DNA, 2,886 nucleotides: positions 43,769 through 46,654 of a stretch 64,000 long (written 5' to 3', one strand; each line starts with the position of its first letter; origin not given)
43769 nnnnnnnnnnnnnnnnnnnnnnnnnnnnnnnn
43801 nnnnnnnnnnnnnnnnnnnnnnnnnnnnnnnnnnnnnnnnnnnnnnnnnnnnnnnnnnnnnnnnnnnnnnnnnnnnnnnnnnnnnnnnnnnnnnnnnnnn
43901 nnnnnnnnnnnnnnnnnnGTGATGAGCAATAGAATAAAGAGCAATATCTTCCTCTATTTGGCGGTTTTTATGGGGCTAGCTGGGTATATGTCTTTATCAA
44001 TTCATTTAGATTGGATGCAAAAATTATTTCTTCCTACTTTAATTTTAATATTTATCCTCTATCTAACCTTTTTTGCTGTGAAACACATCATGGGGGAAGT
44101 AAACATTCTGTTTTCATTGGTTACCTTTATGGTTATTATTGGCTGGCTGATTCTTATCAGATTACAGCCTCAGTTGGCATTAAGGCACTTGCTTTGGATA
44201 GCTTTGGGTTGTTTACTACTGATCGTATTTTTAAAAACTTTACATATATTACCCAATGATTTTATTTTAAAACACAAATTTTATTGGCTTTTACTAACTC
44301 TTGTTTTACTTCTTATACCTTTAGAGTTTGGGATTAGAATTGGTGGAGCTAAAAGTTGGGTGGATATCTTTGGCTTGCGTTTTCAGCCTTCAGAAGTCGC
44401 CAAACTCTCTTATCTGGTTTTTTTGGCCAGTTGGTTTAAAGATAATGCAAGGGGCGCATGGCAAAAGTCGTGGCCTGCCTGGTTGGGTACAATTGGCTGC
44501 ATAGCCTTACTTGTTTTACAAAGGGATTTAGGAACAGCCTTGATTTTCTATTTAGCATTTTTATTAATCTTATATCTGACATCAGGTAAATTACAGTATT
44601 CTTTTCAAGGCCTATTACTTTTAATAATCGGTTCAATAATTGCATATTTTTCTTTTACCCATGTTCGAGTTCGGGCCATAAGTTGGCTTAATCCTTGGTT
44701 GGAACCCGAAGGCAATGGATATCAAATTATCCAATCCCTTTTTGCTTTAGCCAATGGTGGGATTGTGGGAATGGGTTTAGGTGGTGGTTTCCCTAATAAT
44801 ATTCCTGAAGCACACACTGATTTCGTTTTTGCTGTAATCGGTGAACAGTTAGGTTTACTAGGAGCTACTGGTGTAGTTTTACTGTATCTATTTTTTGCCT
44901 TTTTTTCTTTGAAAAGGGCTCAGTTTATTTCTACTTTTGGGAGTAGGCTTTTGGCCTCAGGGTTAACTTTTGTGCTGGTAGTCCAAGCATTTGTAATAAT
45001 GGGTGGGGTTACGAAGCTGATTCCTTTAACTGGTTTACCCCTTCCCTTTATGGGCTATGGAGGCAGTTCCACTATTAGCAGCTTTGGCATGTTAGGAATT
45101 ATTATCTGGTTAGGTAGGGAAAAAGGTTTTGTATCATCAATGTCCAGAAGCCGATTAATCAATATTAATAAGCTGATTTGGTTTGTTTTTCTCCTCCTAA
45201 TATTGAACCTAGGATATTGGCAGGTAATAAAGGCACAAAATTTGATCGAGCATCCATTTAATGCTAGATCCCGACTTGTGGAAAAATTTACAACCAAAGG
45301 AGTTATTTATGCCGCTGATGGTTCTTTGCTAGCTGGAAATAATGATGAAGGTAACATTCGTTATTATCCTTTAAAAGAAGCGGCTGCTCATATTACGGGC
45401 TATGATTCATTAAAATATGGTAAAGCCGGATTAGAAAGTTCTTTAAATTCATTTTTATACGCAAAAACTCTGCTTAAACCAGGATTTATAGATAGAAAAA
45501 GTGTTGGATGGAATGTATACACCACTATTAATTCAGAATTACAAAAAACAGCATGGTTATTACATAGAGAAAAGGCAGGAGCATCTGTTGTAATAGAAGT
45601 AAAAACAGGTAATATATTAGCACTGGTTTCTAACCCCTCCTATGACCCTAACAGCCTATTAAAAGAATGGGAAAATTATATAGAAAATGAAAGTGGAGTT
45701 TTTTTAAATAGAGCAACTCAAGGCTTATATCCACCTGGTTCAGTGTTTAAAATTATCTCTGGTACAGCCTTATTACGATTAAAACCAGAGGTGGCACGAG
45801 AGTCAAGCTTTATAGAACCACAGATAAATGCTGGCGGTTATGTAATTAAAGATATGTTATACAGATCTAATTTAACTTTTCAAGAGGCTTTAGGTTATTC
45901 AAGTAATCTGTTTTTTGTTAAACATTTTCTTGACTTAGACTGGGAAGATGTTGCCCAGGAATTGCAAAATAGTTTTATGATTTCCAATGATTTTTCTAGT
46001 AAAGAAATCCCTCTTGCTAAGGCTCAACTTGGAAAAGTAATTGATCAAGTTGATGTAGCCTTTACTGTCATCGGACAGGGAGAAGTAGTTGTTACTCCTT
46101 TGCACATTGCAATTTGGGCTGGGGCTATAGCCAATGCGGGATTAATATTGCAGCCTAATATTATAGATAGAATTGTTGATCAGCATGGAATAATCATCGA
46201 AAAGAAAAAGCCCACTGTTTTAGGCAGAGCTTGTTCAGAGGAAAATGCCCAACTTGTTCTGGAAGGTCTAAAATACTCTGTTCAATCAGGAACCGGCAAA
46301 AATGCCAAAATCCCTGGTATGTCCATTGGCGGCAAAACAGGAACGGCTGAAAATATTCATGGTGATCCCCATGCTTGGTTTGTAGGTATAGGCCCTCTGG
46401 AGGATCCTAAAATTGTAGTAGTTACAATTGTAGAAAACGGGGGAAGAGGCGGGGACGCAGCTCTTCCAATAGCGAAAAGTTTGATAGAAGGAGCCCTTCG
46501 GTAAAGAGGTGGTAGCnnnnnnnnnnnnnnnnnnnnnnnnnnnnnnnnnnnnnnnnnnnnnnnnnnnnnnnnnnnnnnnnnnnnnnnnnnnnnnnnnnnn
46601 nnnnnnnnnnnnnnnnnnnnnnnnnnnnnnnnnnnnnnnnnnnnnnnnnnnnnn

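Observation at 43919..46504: SEDS polymerase and its class B PBP partner fused into one 861-aa protein inside the stp-pknB cluster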

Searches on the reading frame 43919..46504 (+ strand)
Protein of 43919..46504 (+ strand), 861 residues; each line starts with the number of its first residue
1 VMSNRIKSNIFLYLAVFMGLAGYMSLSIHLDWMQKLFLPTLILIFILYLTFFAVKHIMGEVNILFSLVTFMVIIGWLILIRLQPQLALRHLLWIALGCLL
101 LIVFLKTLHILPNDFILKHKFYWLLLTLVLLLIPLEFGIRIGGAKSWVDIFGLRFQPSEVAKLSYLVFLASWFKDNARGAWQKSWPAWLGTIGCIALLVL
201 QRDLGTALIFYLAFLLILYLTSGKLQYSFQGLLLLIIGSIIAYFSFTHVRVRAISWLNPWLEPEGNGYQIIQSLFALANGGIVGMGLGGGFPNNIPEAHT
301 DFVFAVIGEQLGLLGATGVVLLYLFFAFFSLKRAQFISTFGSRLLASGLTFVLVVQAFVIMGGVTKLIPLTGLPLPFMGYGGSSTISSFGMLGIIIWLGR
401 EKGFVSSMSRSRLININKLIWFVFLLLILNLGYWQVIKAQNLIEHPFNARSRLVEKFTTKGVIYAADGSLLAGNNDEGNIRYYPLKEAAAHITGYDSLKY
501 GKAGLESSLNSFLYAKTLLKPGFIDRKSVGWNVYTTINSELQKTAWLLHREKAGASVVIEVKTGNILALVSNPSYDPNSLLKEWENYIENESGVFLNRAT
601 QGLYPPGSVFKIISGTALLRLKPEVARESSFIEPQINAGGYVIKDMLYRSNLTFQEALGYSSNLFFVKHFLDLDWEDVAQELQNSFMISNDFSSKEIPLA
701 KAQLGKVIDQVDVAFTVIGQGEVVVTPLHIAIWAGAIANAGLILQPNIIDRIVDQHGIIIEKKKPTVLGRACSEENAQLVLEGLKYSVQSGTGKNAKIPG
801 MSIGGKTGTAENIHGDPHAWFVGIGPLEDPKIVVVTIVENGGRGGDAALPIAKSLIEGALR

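Call 3: search_protein_families(library=pfam, proteins=[window:43919-46504:+])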
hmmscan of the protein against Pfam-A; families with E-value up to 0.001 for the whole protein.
window:43919-46504:+ (861 aa): 3 families
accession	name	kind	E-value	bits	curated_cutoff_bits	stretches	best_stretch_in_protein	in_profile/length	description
PF01098.24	FTSW_RODA_SPOVE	-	2.6e-71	240.9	26.4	1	85-400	36-352/356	Cell cycle protein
PF00905.27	Transpeptidase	-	2.3e-44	152.3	22.1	1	554-857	1-299/299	Penicillin binding protein transpeptidase domain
PF21922.1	PBP_dimer_2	-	3.9e-08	33.9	27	1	461-514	2-58/83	Penicillin binding protein A dimerisation domain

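Call 4: search_protein_families(library=ncbifam, proteins=[window:43919-46504:+])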
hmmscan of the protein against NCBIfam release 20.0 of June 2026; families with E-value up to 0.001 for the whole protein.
window:43919-46504:+ (861 aa): 26 families (the best 25 are shown)
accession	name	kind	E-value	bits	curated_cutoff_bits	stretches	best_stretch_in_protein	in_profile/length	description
TIGR02614.1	ftsW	equivalog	9.4e-69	232.2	337.5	1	86-400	37-355/357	putative lipid II flippase FtsW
TIGR03423.1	pbp2_mrdA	equivalog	1.8e-64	218.4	455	1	528-859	224-590/593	penicillin-binding protein 2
TIGR02210.1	rodA_shape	equivalog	5.5e-59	200.1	336.7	1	64-396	4-350/357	rod shape-determining protein RodA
TIGR02615.1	spoVE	exception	3.5e-56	191.2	448.8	1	89-398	40-352/354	stage V sporulation protein E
NF008042.0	PRK10774.1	equivalog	1e-41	143.3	493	1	87-387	73-377/405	cell division protein FtsW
TIGR02214.1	spoVD_pbp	equivalog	1.1e-37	129.8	688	1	546-860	233-555/636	stage V sporulation protein D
NF008060.0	PRK10794.1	equivalog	6.1e-37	127.4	590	1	63-399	23-360/370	peptidoglycan glycosyltransferase MrdB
NF051842.1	PBP4_5_Efaec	equivalog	1.3e-33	116.4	700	1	528-811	330-614/668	penicillin-binding protein PBP4(5)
NF037961.1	RodA_shape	subfamily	1.5e-26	93.7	150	2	266-394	272-402/415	rod shape-determining protein RodA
TIGR02074.1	PBP_1a_fam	subfamily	4.7e-26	91.7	508.75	1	530-825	223-495/535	PBP1A family penicillin-binding protein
NF008061.0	PRK10795.1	equivalog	3.4e-18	65.6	962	1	529-844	247-598/634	peptidoglycan DD-transpeptidase MrdA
NF053573.1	PBP2_PenA_Neis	exception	2.6e-15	56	1105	1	534-860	244-561/572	peptidoglycan D,D-transpeptidase PBP2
NF000237.1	MECA_PBP2A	equivalog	2.7e-15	55.7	750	1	525-811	316-602/668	PBP2a family beta-lactam-resistant peptidoglycan transpeptidase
NF011685.0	PRK15105.1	subfamily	6.1e-15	54.8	737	1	537-860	244-558/588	peptidoglycan glycosyltransferase FtsI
NF000409.1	MECA_pure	exception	1.2e-13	50.5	1490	1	525-811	316-602/668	PBP2a family beta-lactam-resistant peptidoglycan transpeptidase MecA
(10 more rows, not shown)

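Call 5: find_homologous_proteins(query=window:43919-46504:+, max_evalue=1e-20)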
Query window:43919-46504:+ (861 aa): 496 proteins with E <= 1e-20 among 8000 candidates; the best 120 are listed.
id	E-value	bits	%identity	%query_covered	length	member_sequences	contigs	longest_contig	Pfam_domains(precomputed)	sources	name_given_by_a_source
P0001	0.0e+0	1879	100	98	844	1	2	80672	PF01098.25,PF21922.2,PF00905.28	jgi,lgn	-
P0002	0.0e+0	1728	89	100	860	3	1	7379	PF01098.25,PF21922.2,PF00905.28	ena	-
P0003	0.0e+0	1692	87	100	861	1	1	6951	PF01098.25,PF21922.2,PF00905.28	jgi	-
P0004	0.0e+0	1307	67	100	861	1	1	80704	PF01098.25,PF21922.2,PF00905.28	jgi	-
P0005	0.0e+0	1283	67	98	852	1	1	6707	PF01098.25,PF21922.2,PF00905.28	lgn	-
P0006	0.0e+0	1243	63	100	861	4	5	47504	PF01098.25,PF21922.2,PF00905.28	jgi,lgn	jgi:peptidoglycan glycosyltransferase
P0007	0.0e+0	1234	65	100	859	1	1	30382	PF01098.25,PF21922.2,PF00905.28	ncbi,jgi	ncbi:MAG: FtsW/RodA/SpoVE family cell cycle protein [Peptococcales bacterium]|jgi:cell division prot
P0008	0.0e+0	1203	62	100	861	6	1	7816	PF01098.25,PF21922.2,PF00905.28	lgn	-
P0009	0.0e+0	1196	62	100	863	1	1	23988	PF01098.25,PF21922.2,PF00905.28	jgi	-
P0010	0.0e+0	1178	62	97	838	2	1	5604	PF01098.25,PF21922.2,PF00905.28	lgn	-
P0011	0.0e+0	1158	61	100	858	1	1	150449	PF01098.25,PF21922.2,PF00905.28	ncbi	ncbi:MAG: FtsW/RodA/SpoVE family cell cycle protein [Peptococcaceae bacterium]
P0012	0.0e+0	1134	62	93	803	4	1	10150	PF01098.25,PF21922.2,PF00905.28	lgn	-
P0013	0.0e+0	1097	57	100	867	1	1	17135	PF01098.25,PF21922.2,PF00905.28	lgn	-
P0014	0.0e+0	1060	56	99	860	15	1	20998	PF03717.21,PF01098.25,PF21922.2,PF00905.28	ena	-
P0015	1.1e-155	538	36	95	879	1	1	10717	PF01098.25,PF21922.2,PF00905.28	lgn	-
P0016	5.0e-131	457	54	46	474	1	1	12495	PF01098.25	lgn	-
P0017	2.1e-130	455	37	92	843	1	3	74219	PF01098.25,PF21922.2,PF00905.28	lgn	-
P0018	2.5e-128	448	36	92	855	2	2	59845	PF01098.25,PF21922.2,PF00905.28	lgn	-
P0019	6.3e-127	443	36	91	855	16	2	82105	PF01098.25,PF21922.2,PF00905.28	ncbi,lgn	-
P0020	9.9e-124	433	34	91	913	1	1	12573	PF01098.25,PF21922.2,PF00905.28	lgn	-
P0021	1.2e-123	432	34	92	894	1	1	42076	PF01098.25,PF21922.2,PF00905.28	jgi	jgi:cell division protein FtsI/penicillin-binding protein 2/cell division protein FtsW (lipid II fli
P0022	5.8e-123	430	34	95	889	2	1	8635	PF01098.25,PF21922.2,PF00905.28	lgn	-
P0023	2.0e-121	425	34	93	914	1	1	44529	PF01098.25,PF21922.2,PF00905.28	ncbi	-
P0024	2.3e-121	425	32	96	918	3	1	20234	PF01098.25,PF21922.2,PF00905.28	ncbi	-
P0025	5.9e-121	424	46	54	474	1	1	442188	PF01098.25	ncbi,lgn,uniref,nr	ncbi:cell elongation-specific peptidoglycan biosynthesis regulator RodA [Desulfonispora thiosulfatig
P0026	5.4e-120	420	33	92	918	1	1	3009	PF01098.25,PF21922.2,PF00905.28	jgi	jgi:cell division protein FtsW (lipid II flippase)/cell division protein FtsI/penicillin-binding pro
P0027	1.3e-119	419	34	96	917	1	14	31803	PF01098.25,PF21922.2,PF00905.28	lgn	-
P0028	1.8e-117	412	33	97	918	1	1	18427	PF01098.25,PF21922.2,PF00905.28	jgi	jgi:peptidoglycan glycosyltransferase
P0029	5.5e-116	407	33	96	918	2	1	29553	PF01098.25,PF21922.2,PF00905.28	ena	-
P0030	1.0e-115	406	34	91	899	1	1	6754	PF01098.25,PF21922.2,PF00905.28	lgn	-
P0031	1.3e-114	403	35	81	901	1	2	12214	PF01098.25,PF21922.2,PF00905.28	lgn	-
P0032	4.4e-114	401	32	94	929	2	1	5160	PF01098.25,PF21922.2,PF00905.28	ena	-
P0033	6.4e-112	394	34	91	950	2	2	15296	PF01098.25,PF21922.2,PF00905.28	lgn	-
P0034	6.7e-112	394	33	94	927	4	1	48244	PF01098.25,PF21922.2,PF00905.28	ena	-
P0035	2.2e-110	389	34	92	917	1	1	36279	PF01098.25,PF21922.2,PF00905.28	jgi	-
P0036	6.8e-110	387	33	92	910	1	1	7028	PF01098.25,PF21922.2,PF00905.28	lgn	-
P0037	1.5e-109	386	32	99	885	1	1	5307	PF01098.25,PF21922.2,PF00905.28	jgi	jgi:cell division protein FtsW (lipid II flippase)/cell division protein FtsI/penicillin-binding pro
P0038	1.8e-107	379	31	94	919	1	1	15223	PF01098.25,PF21922.2,PF00905.28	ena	-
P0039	2.1e-107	379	32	94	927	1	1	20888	PF01098.25,PF21922.2,PF00905.28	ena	-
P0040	3.2e-107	378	32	92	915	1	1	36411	PF01098.25,PF21922.2,PF00905.28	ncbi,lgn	-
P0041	4.3e-107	378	45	46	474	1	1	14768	PF01098.25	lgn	-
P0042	6.3e-107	377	32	95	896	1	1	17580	PF01098.25,PF21922.2,PF00905.28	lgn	-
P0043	2.6e-105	372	34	90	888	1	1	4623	PF01098.25,PF21922.2,PF00905.28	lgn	-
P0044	1.7e-102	362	31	93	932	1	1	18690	PF01098.25,PF21922.2,PF00905.28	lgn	-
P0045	1.3e-101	359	32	93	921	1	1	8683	PF01098.25,PF21922.2,PF00905.28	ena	-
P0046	5.3e-98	348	31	95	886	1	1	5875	PF01098.25,PF21922.2,PF00905.28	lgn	-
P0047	2.3e-97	345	32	90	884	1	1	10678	PF01098.25,PF21922.2,PF00905.28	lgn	-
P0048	3.0e-97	345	32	90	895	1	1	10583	PF01098.25,PF21922.2,PF00905.28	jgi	jgi:cell division protein FtsW (lipid II flippase)/cell division protein FtsI/penicillin-binding pro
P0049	9.4e-97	343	31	95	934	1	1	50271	PF01098.25,PF21922.2,PF00905.28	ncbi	-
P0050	3.4e-96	342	31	95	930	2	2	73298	PF01098.25,PF21922.2,PF00905.28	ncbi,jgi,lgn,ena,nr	ncbi:MAG: FtsW/RodA/SpoVE family cell cycle protein [Coriobacteriia bacterium]|nr:FtsW/RodA/SpoVE fa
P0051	1.2e-95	340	31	92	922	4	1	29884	PF03717.21,PF01098.25,PF21922.2,PF00905.28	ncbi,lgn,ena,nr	ncbi:MAG: FtsW/RodA/SpoVE family cell cycle protein [Coriobacteriia bacterium]|nr:FtsW/RodA/SpoVE fa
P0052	1.6e-94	336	32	90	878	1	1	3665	PF01098.25,PF21922.2,PF00905.28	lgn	-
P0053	1.3e-93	333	32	89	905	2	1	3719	PF01098.25,PF21922.2,PF00905.28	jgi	jgi:cell division protein FtsW (lipid II flippase)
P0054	9.0e-93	330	29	96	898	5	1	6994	PF01098.25,PF21922.2,PF00905.28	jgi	jgi:cell division protein FtsW (lipid II flippase)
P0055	2.1e-92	329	30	99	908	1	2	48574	PF01098.25,PF21922.2,PF00905.28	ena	-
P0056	1.3e-91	326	36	63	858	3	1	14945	PF01098.25,PF21922.2,PF00905.28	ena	-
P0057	2.0e-91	326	33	65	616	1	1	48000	PF01098.25,PF21922.2,PF00905.28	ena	-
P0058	1.4e-90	323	28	98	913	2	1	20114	PF01098.25,PF21922.2,PF00905.28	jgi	-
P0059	4.5e-90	321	35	64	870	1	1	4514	PF01098.25,PF21922.2,PF00905.28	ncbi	ncbi:MAG: FtsW/RodA/SpoVE family cell cycle protein [Chloroflexota bacterium]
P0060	1.0e-89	320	31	89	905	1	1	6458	PF01098.25,PF21922.2,PF00905.28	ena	-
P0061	1.7e-89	319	35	71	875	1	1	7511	PF01098.25,PF21922.2,PF00905.28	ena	-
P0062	3.0e-89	319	35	67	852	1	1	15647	PF01098.25,PF21922.2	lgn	-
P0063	3.5e-89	318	32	92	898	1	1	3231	PF01098.25,PF21922.2,PF00905.28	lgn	-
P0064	4.4e-89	318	36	70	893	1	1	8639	PF01098.25,PF21922.2,PF00905.28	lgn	-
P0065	2.8e-88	315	32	84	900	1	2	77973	PF01098.25,PF21922.2,PF00905.28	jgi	jgi:cell division protein FtsW (lipid II flippase)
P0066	3.5e-88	315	31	90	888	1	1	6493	PF01098.25,PF21922.2,PF00905.28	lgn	-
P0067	3.9e-88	315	31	83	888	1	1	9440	PF01098.25,PF21922.2,PF00905.28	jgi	jgi:cell division protein FtsW (lipid II flippase)/cell division protein FtsI/penicillin-binding pro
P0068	4.4e-87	311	30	90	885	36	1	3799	PF01098.25,PF21922.2,PF00905.28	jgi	-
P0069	4.4e-87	311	37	67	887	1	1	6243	PF01098.25,PF21922.2,PF00905.28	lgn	-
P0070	2.3e-86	309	34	71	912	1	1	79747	PF01098.25,PF21922.2,PF00905.28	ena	-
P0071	3.2e-86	309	35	64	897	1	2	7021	PF01098.25,PF21922.2,PF00905.28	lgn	-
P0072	4.2e-86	308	33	80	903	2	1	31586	PF01098.25,PF21922.2,PF00905.28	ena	-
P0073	6.3e-86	308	30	94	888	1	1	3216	PF01098.25,PF21922.2,PF00905.28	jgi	jgi:cell division protein FtsW (lipid II flippase)/cell division protein FtsI/penicillin-binding pro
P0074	1.1e-85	307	31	82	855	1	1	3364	PF01098.25,PF21922.2,PF00905.28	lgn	-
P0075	1.3e-85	307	36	64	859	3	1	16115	PF01098.25,PF21922.2,PF00905.28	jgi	jgi:cell division protein FtsW (lipid II flippase)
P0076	5.8e-85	304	31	91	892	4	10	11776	PF01098.25,PF21922.2,PF00905.28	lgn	-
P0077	8.0e-85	304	30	92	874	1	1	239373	PF01098.25,PF21922.2,PF00905.28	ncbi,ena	-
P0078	9.8e-85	304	30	88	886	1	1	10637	PF01098.25,PF21922.2,PF00905.28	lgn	-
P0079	1.3e-84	303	30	90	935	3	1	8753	PF01098.25,PF21922.2,PF00905.28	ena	-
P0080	1.5e-84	303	31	85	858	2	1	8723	PF01098.25,PF21922.2,PF00905.28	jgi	-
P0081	1.7e-84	303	29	89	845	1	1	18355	PF01098.25,PF00905.28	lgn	-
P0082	4.8e-84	301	32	78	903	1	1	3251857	PF01098.25,PF21922.2,PF00905.28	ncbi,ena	-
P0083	1.4e-83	300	30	94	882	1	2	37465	PF01098.25,PF21922.2,PF00905.28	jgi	-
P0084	2.8e-83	299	29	89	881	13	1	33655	PF01098.25,PF21922.2,PF00905.28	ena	-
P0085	4.4e-83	298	34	64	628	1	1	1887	PF01098.25,PF21922.2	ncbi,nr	ncbi:MAG: FtsW/RodA/SpoVE family cell cycle protein, partial [Anaerolineae bacterium]|nr:FtsW/RodA/S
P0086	7.7e-83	297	32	80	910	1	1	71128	PF01098.25,PF00905.28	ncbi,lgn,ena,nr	ncbi:MAG: FtsW/RodA/SpoVE family cell cycle protein [Chloroflexi bacterium]|nr:FtsW/RodA/SpoVE famil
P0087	1.0e-82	297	33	66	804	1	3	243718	PF01098.25,PF21922.2,PF00905.28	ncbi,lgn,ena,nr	ncbi:MAG: cell cycle protein [Anaerolineaceae bacterium]|nr:MAG: cell cycle protein [Anaerolineaceae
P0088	1.1e-82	297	34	69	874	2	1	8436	PF01098.25,PF21922.2,PF00905.28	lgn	-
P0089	1.6e-82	296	31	68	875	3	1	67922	PF01098.25,PF21922.2,PF00905.28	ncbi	-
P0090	2.8e-82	296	30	90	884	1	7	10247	PF01098.25,PF21922.2,PF00905.28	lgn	-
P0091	2.9e-82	296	34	64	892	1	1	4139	PF01098.25,PF21922.2,PF00905.28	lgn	-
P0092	3.1e-82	295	30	91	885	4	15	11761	PF01098.25,PF21922.2,PF00905.28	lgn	-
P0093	4.3e-82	295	31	80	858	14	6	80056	PF01098.25,PF21922.2,PF00905.28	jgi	jgi:cell division protein FtsW (lipid II flippase)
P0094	5.8e-82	295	29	79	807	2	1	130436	PF01098.25,PF00905.28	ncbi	-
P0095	9.0e-82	294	30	80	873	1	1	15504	PF01098.25,PF21922.2,PF00905.28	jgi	jgi:cell division protein FtsW (lipid II flippase)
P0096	1.6e-81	293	36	64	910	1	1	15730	PF01098.25,PF21922.2,PF00905.28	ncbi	-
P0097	2.0e-81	293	30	82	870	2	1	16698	PF01098.25,PF21922.2,PF00905.28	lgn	-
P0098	2.2e-81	293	29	91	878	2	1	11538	PF01098.25,PF21922.2,PF00905.28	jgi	-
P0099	2.6e-81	292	30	89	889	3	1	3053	PF01098.25,PF21922.2,PF00905.28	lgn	-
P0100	3.3e-81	292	30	81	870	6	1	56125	PF01098.25,PF00905.28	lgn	-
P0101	4.8e-81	291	30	82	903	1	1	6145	PF01098.25,PF21922.2,PF00905.28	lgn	-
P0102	5.1e-81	291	30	90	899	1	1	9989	PF01098.25,PF21922.2,PF00905.28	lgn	-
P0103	1.0e-80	290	31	70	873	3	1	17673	PF01098.25,PF21922.2,PF00905.28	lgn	-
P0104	1.1e-80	290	32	83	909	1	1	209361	PF01098.25,PF00905.28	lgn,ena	-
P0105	1.6e-80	290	29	83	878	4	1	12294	PF01098.25,PF00905.28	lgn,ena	-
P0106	2.3e-80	289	29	81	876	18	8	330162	PF01098.25,PF21922.2,PF00905.28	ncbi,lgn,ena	-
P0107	3.3e-80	289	32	66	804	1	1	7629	PF01098.25,PF21922.2,PF00905.28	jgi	jgi:cell division protein FtsW (lipid II flippase)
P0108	4.8e-80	288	29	88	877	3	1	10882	PF01098.25,PF00905.28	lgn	-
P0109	5.1e-80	288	30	83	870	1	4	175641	PF01098.25,PF21922.2,PF00905.28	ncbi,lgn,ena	-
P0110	5.1e-80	288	28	89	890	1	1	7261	PF01098.25,PF21922.2,PF00905.28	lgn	-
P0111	1.1e-79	287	30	88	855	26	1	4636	PF01098.25,PF00905.28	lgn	-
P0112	1.2e-79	287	33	67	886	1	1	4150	PF01098.25,PF21922.2,PF00905.28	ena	-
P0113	1.2e-79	287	31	88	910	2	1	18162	PF01098.25,PF21922.2,PF00905.28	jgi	jgi:cell division protein FtsW (lipid II flippase)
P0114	1.3e-79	287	29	90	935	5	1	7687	PF01098.25,PF21922.2,PF00905.28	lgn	-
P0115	2.4e-79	286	33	66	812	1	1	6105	PF01098.25,PF21922.2,PF00905.28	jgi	jgi:cell division protein FtsW (lipid II flippase)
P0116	3.5e-79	285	31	65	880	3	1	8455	PF01098.25,PF21922.2,PF00905.28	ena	-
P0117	4.0e-79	285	30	87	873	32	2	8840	PF01098.25,PF00905.28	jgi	jgi:cell division protein FtsW (lipid II flippase)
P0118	4.1e-79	285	30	82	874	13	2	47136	PF01098.25,PF21922.2,PF00905.28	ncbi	ncbi:MAG: FtsW/RodA/SpoVE family cell cycle protein [Anaerolineales bacterium]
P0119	4.8e-79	285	31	85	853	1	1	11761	PF01098.25,PF00905.28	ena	-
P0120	5.5e-79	285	28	82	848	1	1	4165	PF01098.25,PF21922.2,PF00905.28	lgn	-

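Call 10: find_encoding_contigs(protein=P0025, flank=8000, max_places=2)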
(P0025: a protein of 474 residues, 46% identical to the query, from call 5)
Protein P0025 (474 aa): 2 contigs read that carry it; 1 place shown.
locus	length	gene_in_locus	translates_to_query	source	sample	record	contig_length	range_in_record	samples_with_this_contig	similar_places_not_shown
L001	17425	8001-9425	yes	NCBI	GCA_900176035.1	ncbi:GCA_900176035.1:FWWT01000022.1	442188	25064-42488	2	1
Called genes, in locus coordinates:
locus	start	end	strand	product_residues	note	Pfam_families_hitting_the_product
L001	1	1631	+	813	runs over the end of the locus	PF17764:PriA_3primeBD, PF00270:DEAD, PF04851:ResIII, PF18319:Zn_ribbon_PriA, PF00271:Helicase_C, PF18074:PriA_C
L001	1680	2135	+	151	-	PF01327:Pep_deformylase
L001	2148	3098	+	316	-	PF00551:Formyl_trans_N, PF02911:Formyl_trans_C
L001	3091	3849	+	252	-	PF01976:DUF116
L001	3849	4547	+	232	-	PF04298:Zn_peptidase_2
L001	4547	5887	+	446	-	PF01029:NusB, PF22458:RsmF-B_ferredox, PF01189:Methyltr_RsmB-F, PF13847:Methyltransf_31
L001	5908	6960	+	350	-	PF21016:RlmN_N, PF04055:Radical_SAM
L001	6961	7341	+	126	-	-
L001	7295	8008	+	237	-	PF00481:PP2C, PF13672:PP2C_2, PF07228:SpoIIE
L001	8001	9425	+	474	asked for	PF01098:FTSW_RODA_SPOVE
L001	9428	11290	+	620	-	PF00069:Pkinase, PF07714:PK_Tyr_Ser-Thr, PF03109:ABC1, PF03793:PASTA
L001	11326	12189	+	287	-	PF16745:RsgA_N, PF03193:RsgA_GTPase, PF01926:MMR_HSR1 (faint)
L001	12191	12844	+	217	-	PF00834:Ribul_P_3_epim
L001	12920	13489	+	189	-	PF07155:ECF-ribofla_trS (weak), PF12822:ECF_trnsprt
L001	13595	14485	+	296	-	PF01430:HSP33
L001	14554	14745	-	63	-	PF00830:Ribosomal_L28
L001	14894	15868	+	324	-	PF08279:HTH_11, PF13412:HTH_24 (weak), PF03099:BPL_LplA_LipB, PF16917:BPL_LplA_LipB_2 (weak), PF02237:BPL_C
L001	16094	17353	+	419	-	PF00939:Na_sulph_symp, PF16980:CitMHS_2 (weak), PF03600:CitMHS, PF00939:Na_sulph_symp, PF03600:CitMHS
